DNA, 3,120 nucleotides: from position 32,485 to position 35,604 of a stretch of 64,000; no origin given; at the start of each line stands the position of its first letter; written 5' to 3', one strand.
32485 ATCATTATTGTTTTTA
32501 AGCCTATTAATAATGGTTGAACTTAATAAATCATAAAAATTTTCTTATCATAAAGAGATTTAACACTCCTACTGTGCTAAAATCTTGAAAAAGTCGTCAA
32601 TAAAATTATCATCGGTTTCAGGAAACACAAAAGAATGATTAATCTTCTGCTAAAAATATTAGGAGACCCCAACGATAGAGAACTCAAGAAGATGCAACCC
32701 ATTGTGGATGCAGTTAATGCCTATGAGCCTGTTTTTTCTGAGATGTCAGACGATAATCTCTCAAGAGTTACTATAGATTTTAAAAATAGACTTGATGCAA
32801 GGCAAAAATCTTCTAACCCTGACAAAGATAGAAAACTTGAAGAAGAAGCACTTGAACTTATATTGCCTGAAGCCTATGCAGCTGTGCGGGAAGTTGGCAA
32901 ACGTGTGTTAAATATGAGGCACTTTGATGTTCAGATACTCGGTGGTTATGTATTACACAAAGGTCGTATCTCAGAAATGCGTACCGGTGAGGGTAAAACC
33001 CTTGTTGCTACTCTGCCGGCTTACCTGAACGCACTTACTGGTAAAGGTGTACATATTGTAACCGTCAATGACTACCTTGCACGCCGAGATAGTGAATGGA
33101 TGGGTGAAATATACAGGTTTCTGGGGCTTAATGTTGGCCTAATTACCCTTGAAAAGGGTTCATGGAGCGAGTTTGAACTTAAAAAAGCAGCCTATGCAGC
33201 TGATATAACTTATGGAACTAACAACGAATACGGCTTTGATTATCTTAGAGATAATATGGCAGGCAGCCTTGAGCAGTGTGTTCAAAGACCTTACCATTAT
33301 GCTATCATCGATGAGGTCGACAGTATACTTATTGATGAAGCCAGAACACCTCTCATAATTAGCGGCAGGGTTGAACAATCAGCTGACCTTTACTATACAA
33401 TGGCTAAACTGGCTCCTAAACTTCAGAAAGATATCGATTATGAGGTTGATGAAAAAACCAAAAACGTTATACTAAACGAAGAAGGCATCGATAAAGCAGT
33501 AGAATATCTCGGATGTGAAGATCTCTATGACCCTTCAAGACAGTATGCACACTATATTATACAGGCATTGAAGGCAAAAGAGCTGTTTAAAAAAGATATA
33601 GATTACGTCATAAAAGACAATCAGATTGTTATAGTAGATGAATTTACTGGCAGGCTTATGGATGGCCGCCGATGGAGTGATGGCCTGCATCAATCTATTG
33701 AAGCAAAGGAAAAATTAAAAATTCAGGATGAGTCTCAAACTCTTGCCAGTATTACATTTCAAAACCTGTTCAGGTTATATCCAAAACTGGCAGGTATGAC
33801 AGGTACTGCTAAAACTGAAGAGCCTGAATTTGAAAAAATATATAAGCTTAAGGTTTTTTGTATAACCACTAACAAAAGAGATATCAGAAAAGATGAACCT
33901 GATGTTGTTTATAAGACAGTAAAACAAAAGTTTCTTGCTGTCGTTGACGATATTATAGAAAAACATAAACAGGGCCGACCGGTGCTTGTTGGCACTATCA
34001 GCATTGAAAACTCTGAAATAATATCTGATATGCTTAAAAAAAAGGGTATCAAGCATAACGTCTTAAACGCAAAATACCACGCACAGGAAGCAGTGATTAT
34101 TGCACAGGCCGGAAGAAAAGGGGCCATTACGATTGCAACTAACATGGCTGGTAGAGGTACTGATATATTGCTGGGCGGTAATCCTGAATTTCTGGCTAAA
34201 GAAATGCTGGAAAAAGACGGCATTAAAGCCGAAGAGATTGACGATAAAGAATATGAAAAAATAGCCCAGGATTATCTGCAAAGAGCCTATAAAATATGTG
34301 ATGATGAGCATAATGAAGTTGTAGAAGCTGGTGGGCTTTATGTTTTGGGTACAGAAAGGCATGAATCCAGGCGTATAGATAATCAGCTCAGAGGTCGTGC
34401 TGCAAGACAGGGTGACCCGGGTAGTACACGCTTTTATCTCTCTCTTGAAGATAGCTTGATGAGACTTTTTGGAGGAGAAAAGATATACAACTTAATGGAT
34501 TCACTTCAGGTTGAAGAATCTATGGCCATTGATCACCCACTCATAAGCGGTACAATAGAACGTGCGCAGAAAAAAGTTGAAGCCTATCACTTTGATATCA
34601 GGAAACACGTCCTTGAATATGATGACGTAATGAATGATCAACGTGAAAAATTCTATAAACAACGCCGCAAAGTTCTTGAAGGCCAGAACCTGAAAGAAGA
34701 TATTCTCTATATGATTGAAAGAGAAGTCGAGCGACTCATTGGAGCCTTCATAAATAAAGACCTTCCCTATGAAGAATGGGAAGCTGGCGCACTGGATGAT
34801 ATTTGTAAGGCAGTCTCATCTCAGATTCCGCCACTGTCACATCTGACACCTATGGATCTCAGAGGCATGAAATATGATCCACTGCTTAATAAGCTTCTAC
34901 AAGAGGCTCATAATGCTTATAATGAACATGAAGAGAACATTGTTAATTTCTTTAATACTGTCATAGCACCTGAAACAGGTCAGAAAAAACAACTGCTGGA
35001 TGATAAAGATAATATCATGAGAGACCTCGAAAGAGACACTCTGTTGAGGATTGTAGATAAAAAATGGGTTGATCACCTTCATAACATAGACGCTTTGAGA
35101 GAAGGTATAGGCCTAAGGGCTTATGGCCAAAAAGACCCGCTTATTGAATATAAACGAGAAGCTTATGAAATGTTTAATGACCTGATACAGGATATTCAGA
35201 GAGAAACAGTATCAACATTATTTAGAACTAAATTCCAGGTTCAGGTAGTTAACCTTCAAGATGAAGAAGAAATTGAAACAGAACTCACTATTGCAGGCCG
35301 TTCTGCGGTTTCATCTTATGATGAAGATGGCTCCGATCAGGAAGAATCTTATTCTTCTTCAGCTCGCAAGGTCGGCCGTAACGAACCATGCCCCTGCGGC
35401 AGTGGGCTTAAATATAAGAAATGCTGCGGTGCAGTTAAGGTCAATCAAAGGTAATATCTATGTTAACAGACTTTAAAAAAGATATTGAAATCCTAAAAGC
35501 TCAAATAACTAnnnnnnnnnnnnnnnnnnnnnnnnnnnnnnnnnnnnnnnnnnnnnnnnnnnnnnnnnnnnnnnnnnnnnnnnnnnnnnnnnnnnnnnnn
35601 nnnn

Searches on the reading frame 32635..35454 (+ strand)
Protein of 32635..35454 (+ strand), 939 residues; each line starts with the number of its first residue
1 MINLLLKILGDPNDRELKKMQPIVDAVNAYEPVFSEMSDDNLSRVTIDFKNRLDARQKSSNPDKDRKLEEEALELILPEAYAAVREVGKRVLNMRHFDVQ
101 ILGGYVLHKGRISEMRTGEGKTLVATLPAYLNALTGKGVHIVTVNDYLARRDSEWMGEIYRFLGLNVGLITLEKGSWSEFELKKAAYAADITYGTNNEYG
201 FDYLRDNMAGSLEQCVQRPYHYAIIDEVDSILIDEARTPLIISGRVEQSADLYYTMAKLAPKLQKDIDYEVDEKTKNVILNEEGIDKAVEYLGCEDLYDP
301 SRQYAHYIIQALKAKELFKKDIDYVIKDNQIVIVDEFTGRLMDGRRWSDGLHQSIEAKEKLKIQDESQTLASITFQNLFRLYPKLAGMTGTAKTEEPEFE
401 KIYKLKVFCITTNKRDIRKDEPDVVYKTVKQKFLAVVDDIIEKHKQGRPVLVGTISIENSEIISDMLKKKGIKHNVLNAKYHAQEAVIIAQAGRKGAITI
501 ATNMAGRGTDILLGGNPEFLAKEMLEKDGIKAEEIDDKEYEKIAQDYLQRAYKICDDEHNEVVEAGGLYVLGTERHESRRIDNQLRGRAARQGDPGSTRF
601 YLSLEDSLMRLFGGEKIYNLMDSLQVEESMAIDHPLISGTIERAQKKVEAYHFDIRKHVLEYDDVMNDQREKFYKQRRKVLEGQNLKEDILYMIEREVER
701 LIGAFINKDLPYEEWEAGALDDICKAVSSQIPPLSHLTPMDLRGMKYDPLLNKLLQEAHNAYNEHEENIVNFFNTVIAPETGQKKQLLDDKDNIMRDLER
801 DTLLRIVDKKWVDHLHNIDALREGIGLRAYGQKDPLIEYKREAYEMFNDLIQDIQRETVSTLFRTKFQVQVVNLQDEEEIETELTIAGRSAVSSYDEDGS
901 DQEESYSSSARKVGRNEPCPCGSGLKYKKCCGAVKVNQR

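Call 33: search_protein_families(library=ncbifam, proteins=[window:32635-35454:+])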
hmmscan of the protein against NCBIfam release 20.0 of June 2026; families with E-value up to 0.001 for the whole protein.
window:32635-35454:+ (939 aa): 14 families
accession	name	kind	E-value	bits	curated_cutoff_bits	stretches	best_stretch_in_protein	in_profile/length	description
NF009538.1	PRK12904.1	equivalog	0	1143.1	814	1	5-867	2-813/814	preprotein translocase subunit SecA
TIGR00963.1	secA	equivalog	0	1117.6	800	1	27-854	1-787/787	preprotein translocase subunit SecA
NF009536.0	PRK12901.1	equivalog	2.2e-276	920.1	1493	4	304-514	490-700/1118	preprotein translocase subunit SecA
NF006630.0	PRK09200.1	subfamily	4.5e-272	904.7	862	2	10-515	7-496/789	preprotein translocase subunit SecA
TIGR04397.1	SecA2_Bac_anthr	exception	5.2e-270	897.9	1085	2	7-516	3-495/774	accessory Sec system translocase SecA2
TIGR03714.1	secA2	equivalog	2.1e-218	727.3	930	3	13-515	2-492/762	accessory Sec system translocase SecA2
NF012136.0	SecA2_Lm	equivalog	1.1e-183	612.2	1100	3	80-514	60-490/776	accessory Sec system translocase SecA2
TIGR04221.1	SecA2_Mycobac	equivalog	3e-179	597.8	725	3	5-527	5-505/762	accessory Sec system translocase SecA2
TIGR04102.1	SWIM_PBPRA1643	hypoth_equivalog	3.4e-09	37.1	68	1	868-932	44-108/108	PBPRA1643 family SWIM/SEC-C metal-binding motif protein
NF004088.0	PRK05590.1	equivalog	8.5e-09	36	140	1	908-933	140-165/166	hypothetical protein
NF002592.0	PRK02250.1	equivalog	3.8e-08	33.6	158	1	901-932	136-167/167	hypothetical protein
NF002449.0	PRK01617.1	equivalog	9e-08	32.6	141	1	911-932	132-153/154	hypothetical protein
NF007704.0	PRK10396.1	equivalog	9.7e-07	29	149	1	908-931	196-219/221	hypothetical protein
NF001213.0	PRK00183.1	equivalog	4.6e-06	26.8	158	1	910-933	131-154/157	hypothetical protein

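Call 34: find_related_loci(query=window:32635-35454:+, collection=genome_contigs, flank=10000)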
Query window:32635-35454:+ (939 aa) in genome_contigs; peptide patterns used: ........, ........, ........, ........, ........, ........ (x = any residue, [..] = any of these).
600 stretches matched a pattern (row limit reached: there are more); 593 encode a relative of the query (tblastn E <= 1e-3); the best 80 are kept; 80 distinct loci.
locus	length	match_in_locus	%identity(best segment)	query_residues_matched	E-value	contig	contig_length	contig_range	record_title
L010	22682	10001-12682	52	1-932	0e+0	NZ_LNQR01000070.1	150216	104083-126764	Candidatus Magnetominusculus xianensis strain HCH-1 contig070, whole genome shotgun sequence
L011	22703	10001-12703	51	1-933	0e+0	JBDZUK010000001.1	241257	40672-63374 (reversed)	MAG: Nitrospiraceae bacterium isolate PE_seawater46 NODE_7_length_241257, whole genome shotgun sequence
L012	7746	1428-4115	51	2-932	0e+0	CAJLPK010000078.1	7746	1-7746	MAG TPA_asm: uncultured Firmicutes bacterium isolate SRR2912783-bin.28 genome assembly, contig: NODE_3330_length_7746_co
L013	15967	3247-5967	51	1-933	0e+0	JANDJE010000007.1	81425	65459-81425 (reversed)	MAG: Nitrospira sp. isolate SRBZ-2_Bin184 NODE_6_length_81425_cov_3.633558, whole genome shotgun sequence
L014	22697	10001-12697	51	8-933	0e+0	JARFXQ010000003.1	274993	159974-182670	MAG: Nitrospira sp. isolate WA-bin32 opera_contig_95, whole genome shotgun sequence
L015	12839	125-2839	50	1-933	0e+0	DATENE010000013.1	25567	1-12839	MAG TPA_asm: Nitrospiraceae bacterium isolate SMAG_U8961 k141_413376, whole genome shotgun sequence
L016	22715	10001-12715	50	8-939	0e+0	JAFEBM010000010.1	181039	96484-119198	MAG: Nitrospira sp. isolate CTRL-LIN-TMP-bin1 Nitrospira-sp.-TMP-bin1__10__length-181039, whole genome shotgun sequence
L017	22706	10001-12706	50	8-936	0e+0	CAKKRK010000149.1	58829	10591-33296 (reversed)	Nitrospiraceae bacterium isolate Hainich-H41-bin216-1 genome assembly, contig: H41-bin216_1_Hain_H41_02um_R2_282_length_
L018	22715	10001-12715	49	1-932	0e+0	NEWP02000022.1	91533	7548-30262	MAG: Nitrospira sp. CG24E Nitrospira_sp_RSF136_CG24_E_22, whole genome shotgun sequence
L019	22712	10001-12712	51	1-933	0e+0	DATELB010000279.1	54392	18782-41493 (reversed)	MAG TPA_asm: Nitrospira sp. isolate SMAG_U8905 k141_1976389, whole genome shotgun sequence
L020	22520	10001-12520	51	1-931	0e+0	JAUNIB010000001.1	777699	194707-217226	MAG: Selenomonadaceae bacterium isolate S28M_St_metabat_123 NODE_1_length_777699_cov_25.673514, whole genome shotgun seq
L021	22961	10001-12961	48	1-933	0e+0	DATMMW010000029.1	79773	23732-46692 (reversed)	MAG TPA_asm: Candidatus Dormiibacterota bacterium isolate SMAG_U12834 k141_2058776, whole genome shotgun sequence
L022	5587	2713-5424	50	1-933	0e+0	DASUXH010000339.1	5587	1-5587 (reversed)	MAG TPA_asm: Nitrospira sp. isolate SMAG_U1864 k141_977768, whole genome shotgun sequence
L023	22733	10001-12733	50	1-932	0e+0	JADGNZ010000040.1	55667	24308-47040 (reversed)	MAG: Thermoanaerobaculia bacterium isolate Chersky.9_17 contig-100_52, whole genome shotgun sequence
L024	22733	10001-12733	49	1-933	0e+0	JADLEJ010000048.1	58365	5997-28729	MAG: Nitrospira sp. isolate SJ32 c_000001051927, whole genome shotgun sequence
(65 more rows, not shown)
